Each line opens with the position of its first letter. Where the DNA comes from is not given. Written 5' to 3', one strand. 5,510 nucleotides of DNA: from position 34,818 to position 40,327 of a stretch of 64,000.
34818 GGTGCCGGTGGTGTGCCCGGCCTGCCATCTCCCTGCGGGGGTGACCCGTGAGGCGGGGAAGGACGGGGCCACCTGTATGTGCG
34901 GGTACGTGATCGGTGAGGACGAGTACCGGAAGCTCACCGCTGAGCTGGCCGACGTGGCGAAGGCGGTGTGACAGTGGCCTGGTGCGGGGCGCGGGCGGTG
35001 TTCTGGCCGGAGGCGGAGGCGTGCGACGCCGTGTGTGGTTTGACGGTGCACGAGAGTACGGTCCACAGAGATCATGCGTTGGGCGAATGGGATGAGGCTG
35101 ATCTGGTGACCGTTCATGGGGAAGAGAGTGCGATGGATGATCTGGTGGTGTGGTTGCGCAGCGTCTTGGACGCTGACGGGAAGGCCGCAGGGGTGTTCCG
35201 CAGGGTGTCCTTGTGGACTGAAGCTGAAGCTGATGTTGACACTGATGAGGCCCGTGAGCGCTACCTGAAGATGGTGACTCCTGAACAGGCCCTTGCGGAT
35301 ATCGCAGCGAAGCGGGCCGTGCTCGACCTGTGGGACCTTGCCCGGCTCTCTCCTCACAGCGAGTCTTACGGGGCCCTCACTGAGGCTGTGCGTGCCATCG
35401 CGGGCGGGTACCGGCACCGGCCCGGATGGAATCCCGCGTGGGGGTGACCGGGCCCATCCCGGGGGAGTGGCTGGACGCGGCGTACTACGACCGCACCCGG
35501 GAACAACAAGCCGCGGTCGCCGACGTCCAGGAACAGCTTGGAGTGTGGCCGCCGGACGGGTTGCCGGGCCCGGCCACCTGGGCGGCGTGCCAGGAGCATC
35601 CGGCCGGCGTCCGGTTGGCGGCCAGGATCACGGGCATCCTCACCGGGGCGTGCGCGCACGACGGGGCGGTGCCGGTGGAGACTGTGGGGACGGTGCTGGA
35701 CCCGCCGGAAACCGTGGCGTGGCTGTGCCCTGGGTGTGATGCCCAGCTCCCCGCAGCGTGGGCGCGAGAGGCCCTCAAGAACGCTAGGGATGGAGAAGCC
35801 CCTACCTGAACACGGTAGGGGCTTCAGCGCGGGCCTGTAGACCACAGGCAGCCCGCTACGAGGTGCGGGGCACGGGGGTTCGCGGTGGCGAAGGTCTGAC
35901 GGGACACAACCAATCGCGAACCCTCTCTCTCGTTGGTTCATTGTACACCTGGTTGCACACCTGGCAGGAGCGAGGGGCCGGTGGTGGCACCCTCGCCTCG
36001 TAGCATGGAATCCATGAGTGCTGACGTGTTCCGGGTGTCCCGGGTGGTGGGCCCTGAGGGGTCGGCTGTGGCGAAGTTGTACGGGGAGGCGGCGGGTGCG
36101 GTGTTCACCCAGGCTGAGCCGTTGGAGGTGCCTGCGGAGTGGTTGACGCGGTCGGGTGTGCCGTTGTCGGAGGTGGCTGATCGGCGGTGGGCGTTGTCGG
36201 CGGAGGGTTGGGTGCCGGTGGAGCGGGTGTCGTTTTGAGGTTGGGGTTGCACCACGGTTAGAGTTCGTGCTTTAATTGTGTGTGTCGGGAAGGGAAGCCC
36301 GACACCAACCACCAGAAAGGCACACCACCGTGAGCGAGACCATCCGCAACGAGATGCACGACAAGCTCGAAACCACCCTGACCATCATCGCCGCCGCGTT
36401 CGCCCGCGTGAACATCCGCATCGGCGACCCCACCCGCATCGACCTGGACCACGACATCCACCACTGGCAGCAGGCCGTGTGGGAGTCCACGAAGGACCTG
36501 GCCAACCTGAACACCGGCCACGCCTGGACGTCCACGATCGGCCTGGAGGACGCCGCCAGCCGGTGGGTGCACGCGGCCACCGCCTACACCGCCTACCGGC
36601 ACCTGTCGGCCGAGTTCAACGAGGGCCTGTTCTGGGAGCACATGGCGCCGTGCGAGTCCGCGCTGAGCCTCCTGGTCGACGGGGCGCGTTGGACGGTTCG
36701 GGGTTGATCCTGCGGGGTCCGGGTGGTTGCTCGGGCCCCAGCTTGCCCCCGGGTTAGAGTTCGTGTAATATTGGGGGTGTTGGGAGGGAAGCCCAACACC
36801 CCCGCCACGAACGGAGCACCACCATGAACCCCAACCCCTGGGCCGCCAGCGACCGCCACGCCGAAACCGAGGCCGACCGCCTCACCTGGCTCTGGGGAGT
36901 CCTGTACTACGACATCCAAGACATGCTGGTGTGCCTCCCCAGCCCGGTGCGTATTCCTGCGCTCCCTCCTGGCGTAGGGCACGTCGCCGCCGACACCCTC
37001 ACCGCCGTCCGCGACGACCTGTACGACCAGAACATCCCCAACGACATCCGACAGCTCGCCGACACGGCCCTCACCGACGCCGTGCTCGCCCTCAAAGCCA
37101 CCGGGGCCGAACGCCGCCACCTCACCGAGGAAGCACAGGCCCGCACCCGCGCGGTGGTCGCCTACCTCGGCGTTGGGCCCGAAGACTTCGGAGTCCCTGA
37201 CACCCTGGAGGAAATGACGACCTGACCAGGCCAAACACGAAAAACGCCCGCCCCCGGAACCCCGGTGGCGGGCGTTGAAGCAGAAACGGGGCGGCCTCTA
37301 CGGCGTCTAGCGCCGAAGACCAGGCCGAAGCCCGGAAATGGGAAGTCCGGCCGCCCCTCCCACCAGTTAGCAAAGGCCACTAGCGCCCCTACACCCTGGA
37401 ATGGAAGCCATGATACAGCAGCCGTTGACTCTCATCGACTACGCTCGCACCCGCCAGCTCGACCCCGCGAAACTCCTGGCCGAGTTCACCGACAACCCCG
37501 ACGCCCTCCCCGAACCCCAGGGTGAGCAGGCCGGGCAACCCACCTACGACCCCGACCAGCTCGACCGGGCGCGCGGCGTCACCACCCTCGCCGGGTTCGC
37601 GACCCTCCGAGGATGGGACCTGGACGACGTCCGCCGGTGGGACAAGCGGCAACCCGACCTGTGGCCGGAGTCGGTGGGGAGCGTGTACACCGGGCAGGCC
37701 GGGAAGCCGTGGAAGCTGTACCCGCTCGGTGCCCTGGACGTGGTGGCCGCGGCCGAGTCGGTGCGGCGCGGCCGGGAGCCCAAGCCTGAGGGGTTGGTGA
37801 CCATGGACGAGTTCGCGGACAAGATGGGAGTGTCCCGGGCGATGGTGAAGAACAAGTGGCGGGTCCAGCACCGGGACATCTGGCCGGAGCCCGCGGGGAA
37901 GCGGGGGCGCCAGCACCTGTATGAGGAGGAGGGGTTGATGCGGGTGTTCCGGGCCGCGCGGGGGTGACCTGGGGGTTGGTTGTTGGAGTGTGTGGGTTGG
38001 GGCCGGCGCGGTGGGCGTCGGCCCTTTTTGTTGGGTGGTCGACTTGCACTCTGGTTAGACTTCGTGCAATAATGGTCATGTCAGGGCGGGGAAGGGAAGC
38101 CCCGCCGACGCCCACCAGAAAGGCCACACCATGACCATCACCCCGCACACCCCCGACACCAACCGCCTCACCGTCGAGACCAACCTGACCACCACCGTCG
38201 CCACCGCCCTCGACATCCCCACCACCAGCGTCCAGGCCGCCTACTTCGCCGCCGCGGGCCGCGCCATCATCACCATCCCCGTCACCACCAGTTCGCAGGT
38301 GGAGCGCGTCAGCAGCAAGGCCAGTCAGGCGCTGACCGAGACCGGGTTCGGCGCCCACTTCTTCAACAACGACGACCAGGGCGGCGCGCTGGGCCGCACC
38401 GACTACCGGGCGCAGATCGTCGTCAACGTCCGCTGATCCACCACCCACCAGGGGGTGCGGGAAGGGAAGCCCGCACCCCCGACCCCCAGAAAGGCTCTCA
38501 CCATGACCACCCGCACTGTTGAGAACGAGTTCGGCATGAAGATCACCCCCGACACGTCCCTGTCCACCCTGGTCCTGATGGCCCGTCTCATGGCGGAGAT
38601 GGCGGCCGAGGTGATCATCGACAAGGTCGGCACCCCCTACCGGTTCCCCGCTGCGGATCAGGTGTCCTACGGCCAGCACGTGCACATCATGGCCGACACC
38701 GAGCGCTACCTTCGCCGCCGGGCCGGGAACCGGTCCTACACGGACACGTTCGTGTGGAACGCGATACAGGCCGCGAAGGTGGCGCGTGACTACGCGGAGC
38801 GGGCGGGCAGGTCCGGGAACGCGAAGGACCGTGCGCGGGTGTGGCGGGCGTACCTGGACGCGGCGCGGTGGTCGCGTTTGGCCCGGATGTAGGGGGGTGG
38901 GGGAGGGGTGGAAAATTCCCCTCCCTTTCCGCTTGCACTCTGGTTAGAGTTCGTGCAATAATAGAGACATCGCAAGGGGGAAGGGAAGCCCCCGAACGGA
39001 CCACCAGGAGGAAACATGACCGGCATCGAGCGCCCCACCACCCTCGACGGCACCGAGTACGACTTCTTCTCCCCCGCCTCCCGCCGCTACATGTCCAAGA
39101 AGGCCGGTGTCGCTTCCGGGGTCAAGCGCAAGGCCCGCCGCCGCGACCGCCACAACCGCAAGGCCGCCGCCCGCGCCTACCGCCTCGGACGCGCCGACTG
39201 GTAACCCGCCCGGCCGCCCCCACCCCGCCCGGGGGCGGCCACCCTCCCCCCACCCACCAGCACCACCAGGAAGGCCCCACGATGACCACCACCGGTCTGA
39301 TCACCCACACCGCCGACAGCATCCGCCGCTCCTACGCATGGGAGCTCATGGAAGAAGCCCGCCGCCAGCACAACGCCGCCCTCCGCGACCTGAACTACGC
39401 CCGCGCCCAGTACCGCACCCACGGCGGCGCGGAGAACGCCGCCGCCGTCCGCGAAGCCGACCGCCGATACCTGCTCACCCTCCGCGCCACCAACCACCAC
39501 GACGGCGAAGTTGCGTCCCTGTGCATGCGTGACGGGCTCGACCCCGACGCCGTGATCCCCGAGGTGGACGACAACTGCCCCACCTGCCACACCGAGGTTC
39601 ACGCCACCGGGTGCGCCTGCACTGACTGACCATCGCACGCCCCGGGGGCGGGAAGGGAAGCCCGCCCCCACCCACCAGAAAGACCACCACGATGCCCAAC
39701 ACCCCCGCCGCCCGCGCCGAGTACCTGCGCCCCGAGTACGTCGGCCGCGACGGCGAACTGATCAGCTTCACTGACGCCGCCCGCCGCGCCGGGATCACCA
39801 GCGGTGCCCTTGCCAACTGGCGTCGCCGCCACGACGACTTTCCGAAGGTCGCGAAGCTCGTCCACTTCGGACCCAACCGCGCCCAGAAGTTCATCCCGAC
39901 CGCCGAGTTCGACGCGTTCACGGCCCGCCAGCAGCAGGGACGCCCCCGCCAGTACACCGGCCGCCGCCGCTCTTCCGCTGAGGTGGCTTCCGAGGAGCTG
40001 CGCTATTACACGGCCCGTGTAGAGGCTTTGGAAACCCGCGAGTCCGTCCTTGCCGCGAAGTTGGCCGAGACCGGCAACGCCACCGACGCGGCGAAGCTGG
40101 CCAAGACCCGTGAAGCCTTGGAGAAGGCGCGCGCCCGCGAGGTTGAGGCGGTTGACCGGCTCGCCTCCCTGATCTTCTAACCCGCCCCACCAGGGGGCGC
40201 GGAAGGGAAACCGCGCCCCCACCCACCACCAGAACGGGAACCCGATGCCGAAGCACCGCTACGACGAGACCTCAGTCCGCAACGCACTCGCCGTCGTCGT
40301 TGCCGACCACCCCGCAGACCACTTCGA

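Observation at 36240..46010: Array of at least 16 small-gene cassettes sharing a conserved promoter-like element and a covarying 5' stem-loop with an invariant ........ loop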

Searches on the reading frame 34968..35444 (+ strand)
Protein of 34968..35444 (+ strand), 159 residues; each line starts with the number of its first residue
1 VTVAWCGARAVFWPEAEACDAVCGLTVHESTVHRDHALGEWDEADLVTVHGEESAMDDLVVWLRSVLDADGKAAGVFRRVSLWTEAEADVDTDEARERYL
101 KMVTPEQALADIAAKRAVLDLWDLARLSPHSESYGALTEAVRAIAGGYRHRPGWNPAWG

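Call 55: search_protein_families(library=pfam, proteins=[window:34968-35444:+], max_evalue=0.01)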
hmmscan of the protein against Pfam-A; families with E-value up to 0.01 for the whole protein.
window:34968-35444:+ (159 aa): 1 family
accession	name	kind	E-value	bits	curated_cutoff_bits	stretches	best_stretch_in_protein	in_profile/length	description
PF19730.4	DUF6221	-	1.3e-11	45.6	27.6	1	56-158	1-120/122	Family of unknown function (DUF6221)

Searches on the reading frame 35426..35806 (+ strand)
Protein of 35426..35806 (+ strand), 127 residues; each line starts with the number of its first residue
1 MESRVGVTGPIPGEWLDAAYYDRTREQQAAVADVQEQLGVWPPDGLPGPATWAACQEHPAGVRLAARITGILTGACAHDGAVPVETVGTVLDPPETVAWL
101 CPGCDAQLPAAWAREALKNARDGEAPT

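Call 46: search_protein_families(library=pfam, proteins=[window:35426-35806:+], max_evalue=0.1)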
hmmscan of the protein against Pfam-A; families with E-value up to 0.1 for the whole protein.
window:35426-35806:+ (127 aa): 2 families
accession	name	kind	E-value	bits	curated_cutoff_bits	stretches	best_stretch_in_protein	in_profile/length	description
PF10571.15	UPF0547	-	0.0094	16.5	29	1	101-111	3-13/26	Uncharacterised protein family UPF0547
PF01471.23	PG_binding_1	-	0.039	14.6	23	1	28-54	31-56/57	Putative peptidoglycan binding domain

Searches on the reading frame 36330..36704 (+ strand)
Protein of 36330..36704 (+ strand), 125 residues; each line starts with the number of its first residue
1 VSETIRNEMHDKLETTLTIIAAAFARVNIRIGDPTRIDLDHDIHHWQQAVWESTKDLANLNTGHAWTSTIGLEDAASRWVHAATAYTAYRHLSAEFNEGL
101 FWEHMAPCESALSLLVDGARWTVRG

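Call 45: search_protein_families(library=pfam, proteins=[window:36330-36704:+], max_evalue=0.1)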
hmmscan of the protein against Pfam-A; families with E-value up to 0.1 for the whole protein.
window:36330-36704:+ (125 aa): 0 families

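Call 102: search_protein_families(library=phrogs, proteins=[window:36330-36704:+], max_evalue=0.001)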
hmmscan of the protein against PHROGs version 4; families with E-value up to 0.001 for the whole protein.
window:36330-36704:+ (125 aa): 0 families

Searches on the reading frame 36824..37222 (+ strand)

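Call 45: search_protein_families(library=pfam, proteins=[window:36824-37222:+], max_evalue=0.1)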
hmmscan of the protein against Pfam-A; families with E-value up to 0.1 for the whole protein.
window:36824-37222:+ (133 aa): 1 family
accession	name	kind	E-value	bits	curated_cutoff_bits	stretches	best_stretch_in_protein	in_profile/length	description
PF02347.22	GDC-P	-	0.084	12.1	26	0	64-129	24-84/429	Glycine cleavage system P-protein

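Call 102: search_protein_families(library=phrogs, proteins=[window:36824-37222:+], max_evalue=0.001)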
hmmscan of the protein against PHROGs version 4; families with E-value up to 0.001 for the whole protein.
window:36824-37222:+ (133 aa): 0 families

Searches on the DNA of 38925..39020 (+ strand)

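Call 80: search_dna_similar(query=window:38925-39020:+, collection=phages, mode=distant, max_evalue=10, max_rows=15)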
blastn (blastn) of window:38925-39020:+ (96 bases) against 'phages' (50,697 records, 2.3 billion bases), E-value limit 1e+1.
Records with a match: 32; places in all: 50; records where one place covers at least 80% of the query: 0.
Best place of each record, by identity: 95-99% 1; 90-95% 4; 80-90% 27.
By first word of the organism name: Streptomyces 26; Erwinia 3; Mycobacterium 2; Acinetobacter 1.
By host as written in the record: Streptomyces griseus ATCC 10137 15; Streptomyces lividans JI 1326 8; Mycobacterium sp. 2; Erwinia amylovora 2; Streptomyces scabiei RL-34 1; Streptomyces sanglieri UNT16F27A 1; Acinetobacter baumannii strain KZ-1096 1; Streptomyces griseus subsp. griseus ATCC 10137 1; and 1 more.
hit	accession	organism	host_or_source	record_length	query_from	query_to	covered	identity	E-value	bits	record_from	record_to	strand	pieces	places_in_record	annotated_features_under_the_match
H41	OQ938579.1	Streptomyces phage Bogota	Streptomyces griseus ATCC 10137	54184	38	71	35%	88.2%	7e-2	42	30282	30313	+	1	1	none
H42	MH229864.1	Streptomyces phage UNTPL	Streptomyces griseus ATCC 10137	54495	38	71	35%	88.2%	7e-2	42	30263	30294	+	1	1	none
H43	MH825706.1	Streptomyces phage Microdon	Streptomyces scabiei RL-34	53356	38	71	35%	88.2%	7e-2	42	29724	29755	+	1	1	none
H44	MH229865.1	Streptomyces phage LazerLemon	Streptomyces griseus ATCC 10137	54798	38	70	34%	87.9%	3e-1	40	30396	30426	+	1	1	none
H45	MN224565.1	Streptomyces phage Intolerant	Streptomyces griseus ATCC 10137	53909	38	70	34%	87.9%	3e-1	40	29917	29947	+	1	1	none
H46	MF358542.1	Streptomyces phage Sushi23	Streptomyces griseus ATCC 10137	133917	37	68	33%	87.5%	9e-1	38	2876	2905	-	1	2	none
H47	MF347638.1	Streptomyces phage Peebs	Streptomyces lividans JI 1326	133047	37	68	33%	87.5%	9e-1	38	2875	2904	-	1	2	none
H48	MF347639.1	Streptomyces phage Samisti12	Streptomyces griseus ATCC 10137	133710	37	68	33%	87.5%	9e-1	38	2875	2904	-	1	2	none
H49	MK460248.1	Streptomyces phage Teutsch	Streptomyces griseus ATCC 10137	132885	37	68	33%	87.5%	9e-1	38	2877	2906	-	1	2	none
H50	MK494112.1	Streptomyces phage EGole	Streptomyces griseus ATCC 10137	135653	37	68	33%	87.5%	9e-1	38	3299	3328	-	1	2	none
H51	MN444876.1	Streptomyces phage Daubenski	Streptomyces griseus ATCC 10137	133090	37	68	33%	87.5%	9e-1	38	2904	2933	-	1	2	none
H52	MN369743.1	Streptomyces phage Tribute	Streptomyces griseus ATCC 10137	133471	37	68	33%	87.5%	9e-1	38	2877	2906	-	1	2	none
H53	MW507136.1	Streptomyces phage Cross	Streptomyces sanglieri UNT16F27A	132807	37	68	33%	87.5%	9e-1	38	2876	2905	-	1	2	none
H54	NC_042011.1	Streptomyces phage Peebs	Streptomyces lividans JI 1326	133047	37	68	33%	87.5%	9e-1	38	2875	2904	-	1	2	none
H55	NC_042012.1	Streptomyces phage Samisti12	Streptomyces griseus ATCC 10137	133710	37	68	33%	87.5%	9e-1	38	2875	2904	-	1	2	none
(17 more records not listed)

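Call 82: get_annotated_region(hit=H41, flank=3000)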
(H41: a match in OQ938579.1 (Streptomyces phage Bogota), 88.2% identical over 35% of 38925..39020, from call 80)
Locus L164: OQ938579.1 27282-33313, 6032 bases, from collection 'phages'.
description: Streptomyces phage Bogota, complete genome.
organism: Streptomyces phage Bogota (NCBI taxid 3049365)
taxonomy: Viruses; Duplodnaviria; Heunggongvirae; Uroviricota; Caudoviricetes
host: Streptomyces griseus ATCC 10137; source: soil; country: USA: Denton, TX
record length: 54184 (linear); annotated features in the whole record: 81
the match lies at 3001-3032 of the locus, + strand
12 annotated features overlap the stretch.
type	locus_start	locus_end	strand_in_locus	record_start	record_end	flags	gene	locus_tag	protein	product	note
CDS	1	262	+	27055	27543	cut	33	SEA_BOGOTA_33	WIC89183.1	hydrolase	-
CDS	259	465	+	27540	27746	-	34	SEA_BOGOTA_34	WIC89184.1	hypothetical protein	-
CDS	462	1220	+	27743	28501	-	35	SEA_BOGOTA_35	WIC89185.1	endolysin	-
CDS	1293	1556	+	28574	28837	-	36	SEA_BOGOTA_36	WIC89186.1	hypothetical protein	-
CDS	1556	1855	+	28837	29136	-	37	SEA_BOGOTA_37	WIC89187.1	hypothetical protein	-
CDS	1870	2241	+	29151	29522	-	38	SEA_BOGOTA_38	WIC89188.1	hypothetical protein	-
CDS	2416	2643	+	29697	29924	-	39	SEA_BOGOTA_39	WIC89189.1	hypothetical protein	-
CDS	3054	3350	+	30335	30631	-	40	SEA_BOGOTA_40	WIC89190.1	hypothetical protein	-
CDS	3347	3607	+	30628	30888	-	41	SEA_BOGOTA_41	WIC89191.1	hypothetical protein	-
CDS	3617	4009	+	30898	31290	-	42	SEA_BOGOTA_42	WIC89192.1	hypothetical protein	-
CDS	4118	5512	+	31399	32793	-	43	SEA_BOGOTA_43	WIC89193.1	helicase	-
CDS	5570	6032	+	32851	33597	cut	44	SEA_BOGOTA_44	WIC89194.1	WhiB family transcription factor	-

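Call 83: get_annotated_region(hit=H46, flank=3000)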
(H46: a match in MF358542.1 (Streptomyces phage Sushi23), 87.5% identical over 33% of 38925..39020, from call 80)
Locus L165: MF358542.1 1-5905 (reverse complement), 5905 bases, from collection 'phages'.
description: Streptomyces phage Sushi23, complete genome.
organism: Streptomyces phage Sushi23 (NCBI taxid 2015806)
taxonomy: Viruses; Duplodnaviria; Heunggongvirae; Uroviricota; Caudoviricetes; Stanwilliamsviridae; Boydwoodruffvirinae; Samistivirus; Samistivirus peebs
host: Streptomyces griseus ATCC 10137; source: soil; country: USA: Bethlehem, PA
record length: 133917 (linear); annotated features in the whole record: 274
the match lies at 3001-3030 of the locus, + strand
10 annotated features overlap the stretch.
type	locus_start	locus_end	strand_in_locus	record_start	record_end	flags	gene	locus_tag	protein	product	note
CDS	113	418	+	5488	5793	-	-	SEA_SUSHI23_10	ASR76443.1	ParB-like nuclease domain protein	-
CDS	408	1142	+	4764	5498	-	-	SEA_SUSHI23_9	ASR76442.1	hypothetical protein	-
CDS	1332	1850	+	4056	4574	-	-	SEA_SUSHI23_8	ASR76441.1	Lsr2-like DNA bridging protein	Lsr2 DNA bridging protein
CDS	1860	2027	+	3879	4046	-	-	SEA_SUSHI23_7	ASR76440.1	hypothetical protein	-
CDS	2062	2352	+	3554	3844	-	-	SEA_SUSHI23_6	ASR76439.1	hypothetical protein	-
CDS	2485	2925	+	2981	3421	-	-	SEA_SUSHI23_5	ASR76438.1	hypothetical protein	-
CDS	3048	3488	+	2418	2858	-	-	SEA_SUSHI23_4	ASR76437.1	hypothetical protein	-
CDS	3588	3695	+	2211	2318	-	-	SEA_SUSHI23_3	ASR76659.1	hypothetical protein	-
CDS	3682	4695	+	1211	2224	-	-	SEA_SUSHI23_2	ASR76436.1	hypothetical protein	-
CDS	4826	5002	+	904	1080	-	-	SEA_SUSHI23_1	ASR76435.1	hypothetical protein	-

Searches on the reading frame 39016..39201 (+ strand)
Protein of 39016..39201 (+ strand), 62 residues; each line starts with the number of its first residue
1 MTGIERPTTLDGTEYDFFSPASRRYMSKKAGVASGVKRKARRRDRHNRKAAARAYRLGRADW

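Call 45: search_protein_families(library=pfam, proteins=[window:39016-39201:+], max_evalue=0.1)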
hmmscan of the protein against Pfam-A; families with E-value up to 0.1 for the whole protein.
window:39016-39201:+ (62 aa): 0 families

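Call 72: find_homologous_proteins(query=window:39016-39201:+, max_evalue=0.01)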
Query seq(62 aa) (62 aa): 9 proteins with E <= 0.01 among 9 candidates.
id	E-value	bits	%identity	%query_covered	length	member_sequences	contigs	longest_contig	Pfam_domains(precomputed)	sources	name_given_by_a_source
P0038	5.1e-33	129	100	100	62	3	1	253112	-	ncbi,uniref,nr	ncbi:hypothetical protein [Nocardiopsis sp. FR26]|uniref:hypothetical protein n=1 Tax=Nocardiopsis s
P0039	1.6e-29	118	94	100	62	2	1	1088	-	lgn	-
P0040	3.2e-29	117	89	100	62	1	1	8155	-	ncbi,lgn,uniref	ncbi:hypothetical protein [Nocardiopsis synnemataformans]|uniref:hypothetical protein n=1 Tax=Nocard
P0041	3.1e-28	114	89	100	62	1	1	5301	-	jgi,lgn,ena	-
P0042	1.8e-26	109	87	100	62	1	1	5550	-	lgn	-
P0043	7.9e-24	100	79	100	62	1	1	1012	-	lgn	-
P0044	9.3e-22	94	76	100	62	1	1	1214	-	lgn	-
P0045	2.0e-20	90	76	100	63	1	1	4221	-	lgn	-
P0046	3.7e-18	83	73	100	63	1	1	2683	-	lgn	-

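Call 73: find_encoding_contigs(protein=P0040, flank=10000, max_places=1)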
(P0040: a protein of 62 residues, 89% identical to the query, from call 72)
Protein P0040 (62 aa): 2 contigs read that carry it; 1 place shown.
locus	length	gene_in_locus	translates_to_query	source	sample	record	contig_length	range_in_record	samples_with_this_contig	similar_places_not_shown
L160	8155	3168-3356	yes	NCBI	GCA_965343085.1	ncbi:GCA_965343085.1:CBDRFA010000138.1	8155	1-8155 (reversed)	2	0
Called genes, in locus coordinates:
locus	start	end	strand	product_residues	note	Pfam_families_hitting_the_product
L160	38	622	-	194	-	-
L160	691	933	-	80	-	-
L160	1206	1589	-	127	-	-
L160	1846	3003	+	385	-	-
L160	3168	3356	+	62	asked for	-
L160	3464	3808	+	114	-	-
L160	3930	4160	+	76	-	-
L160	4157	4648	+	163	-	-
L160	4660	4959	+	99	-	-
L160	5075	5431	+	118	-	-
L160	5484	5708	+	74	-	-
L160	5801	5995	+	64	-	-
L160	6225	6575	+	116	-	-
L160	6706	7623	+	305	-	-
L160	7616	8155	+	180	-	PF13560:HTH_31 (weak), PF01381:HTH_3 (weak), PF19054:DUF5753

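Call 74: find_encoding_contigs(protein=P0041, flank=10000, max_places=1)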
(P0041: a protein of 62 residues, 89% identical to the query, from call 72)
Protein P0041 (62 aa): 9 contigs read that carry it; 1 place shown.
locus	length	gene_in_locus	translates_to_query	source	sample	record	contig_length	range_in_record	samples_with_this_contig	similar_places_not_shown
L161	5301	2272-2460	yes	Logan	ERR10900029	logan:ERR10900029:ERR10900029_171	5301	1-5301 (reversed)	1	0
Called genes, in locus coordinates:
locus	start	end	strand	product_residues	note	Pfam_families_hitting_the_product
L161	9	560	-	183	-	PF00772:DnaB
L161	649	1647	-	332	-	-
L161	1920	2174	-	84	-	PF25213:HVO_A0261_N (faint)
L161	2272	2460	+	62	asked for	-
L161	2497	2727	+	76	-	-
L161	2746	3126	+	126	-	-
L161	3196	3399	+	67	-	-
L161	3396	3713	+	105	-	-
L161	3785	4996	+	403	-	PF01381:HTH_3, PF13560:HTH_31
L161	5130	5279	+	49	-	-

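Call 75: find_encoding_contigs(protein=P0042, flank=10000, max_places=1)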
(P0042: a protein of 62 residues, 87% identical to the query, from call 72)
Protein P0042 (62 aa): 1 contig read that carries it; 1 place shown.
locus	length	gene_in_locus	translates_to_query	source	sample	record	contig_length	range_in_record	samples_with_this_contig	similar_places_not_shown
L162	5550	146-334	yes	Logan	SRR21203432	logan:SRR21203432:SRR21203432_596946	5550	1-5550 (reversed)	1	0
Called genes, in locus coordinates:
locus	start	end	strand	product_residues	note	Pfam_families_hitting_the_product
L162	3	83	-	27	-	?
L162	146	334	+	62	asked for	-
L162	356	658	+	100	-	-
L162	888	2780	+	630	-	PF01844:HNH, PF14279:HNH_5, PF00176:SNF2-rel_dom (weak), PF00270:DEAD, PF04851:ResIII, PF18766:SWI2_SNF2 (weak)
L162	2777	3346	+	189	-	-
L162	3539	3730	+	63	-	PF04149:DUF397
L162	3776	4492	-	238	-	PF13672:PP2C_2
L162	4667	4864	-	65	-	PF04149:DUF397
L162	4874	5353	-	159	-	PF19054:DUF5753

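Call 76: find_encoding_contigs(protein=P0045, flank=10000, max_places=1)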
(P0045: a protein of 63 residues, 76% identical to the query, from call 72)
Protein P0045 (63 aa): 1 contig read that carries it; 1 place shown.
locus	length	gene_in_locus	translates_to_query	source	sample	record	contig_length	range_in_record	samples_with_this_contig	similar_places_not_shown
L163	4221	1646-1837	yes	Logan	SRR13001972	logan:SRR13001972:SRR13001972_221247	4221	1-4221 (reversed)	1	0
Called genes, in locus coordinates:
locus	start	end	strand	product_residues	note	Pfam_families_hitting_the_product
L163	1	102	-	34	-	?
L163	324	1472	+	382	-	-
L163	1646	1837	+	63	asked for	-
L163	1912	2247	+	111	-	-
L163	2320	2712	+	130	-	-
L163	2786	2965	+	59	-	-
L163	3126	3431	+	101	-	-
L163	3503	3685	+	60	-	-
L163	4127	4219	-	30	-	?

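Call 102: search_protein_families(library=phrogs, proteins=[window:39016-39201:+], max_evalue=0.001)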
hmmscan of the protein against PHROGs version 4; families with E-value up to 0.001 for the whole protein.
window:39016-39201:+ (62 aa): 1 family
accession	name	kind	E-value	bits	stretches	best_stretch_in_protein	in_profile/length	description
phrog_16066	-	unknown function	0.00072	20.4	1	5-56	4-52/53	-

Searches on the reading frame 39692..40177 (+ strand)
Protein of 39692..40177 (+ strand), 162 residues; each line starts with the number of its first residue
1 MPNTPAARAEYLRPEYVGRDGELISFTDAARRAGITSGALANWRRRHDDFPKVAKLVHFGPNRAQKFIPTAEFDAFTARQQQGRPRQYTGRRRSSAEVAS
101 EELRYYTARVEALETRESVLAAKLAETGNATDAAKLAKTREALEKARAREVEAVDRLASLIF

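Call 45: search_protein_families(library=pfam, proteins=[window:39692-40177:+], max_evalue=0.1)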
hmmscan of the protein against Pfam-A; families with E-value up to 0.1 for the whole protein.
window:39692-40177:+ (162 aa): 1 family
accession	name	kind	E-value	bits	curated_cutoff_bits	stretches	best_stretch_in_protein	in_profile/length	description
PF16326.10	ABC_tran_CTD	-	0.0011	19.6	32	1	102-156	9-63/69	ABC transporter C-terminal domain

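Call 102: search_protein_families(library=phrogs, proteins=[window:39692-40177:+], max_evalue=0.001)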
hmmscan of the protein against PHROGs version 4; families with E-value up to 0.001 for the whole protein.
window:39692-40177:+ (162 aa): 1 family
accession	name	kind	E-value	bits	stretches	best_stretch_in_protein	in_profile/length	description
phrog_66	-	integration and excision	1.1e-05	26.3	1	18-149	88-207/412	excisionase and transcriptional regulator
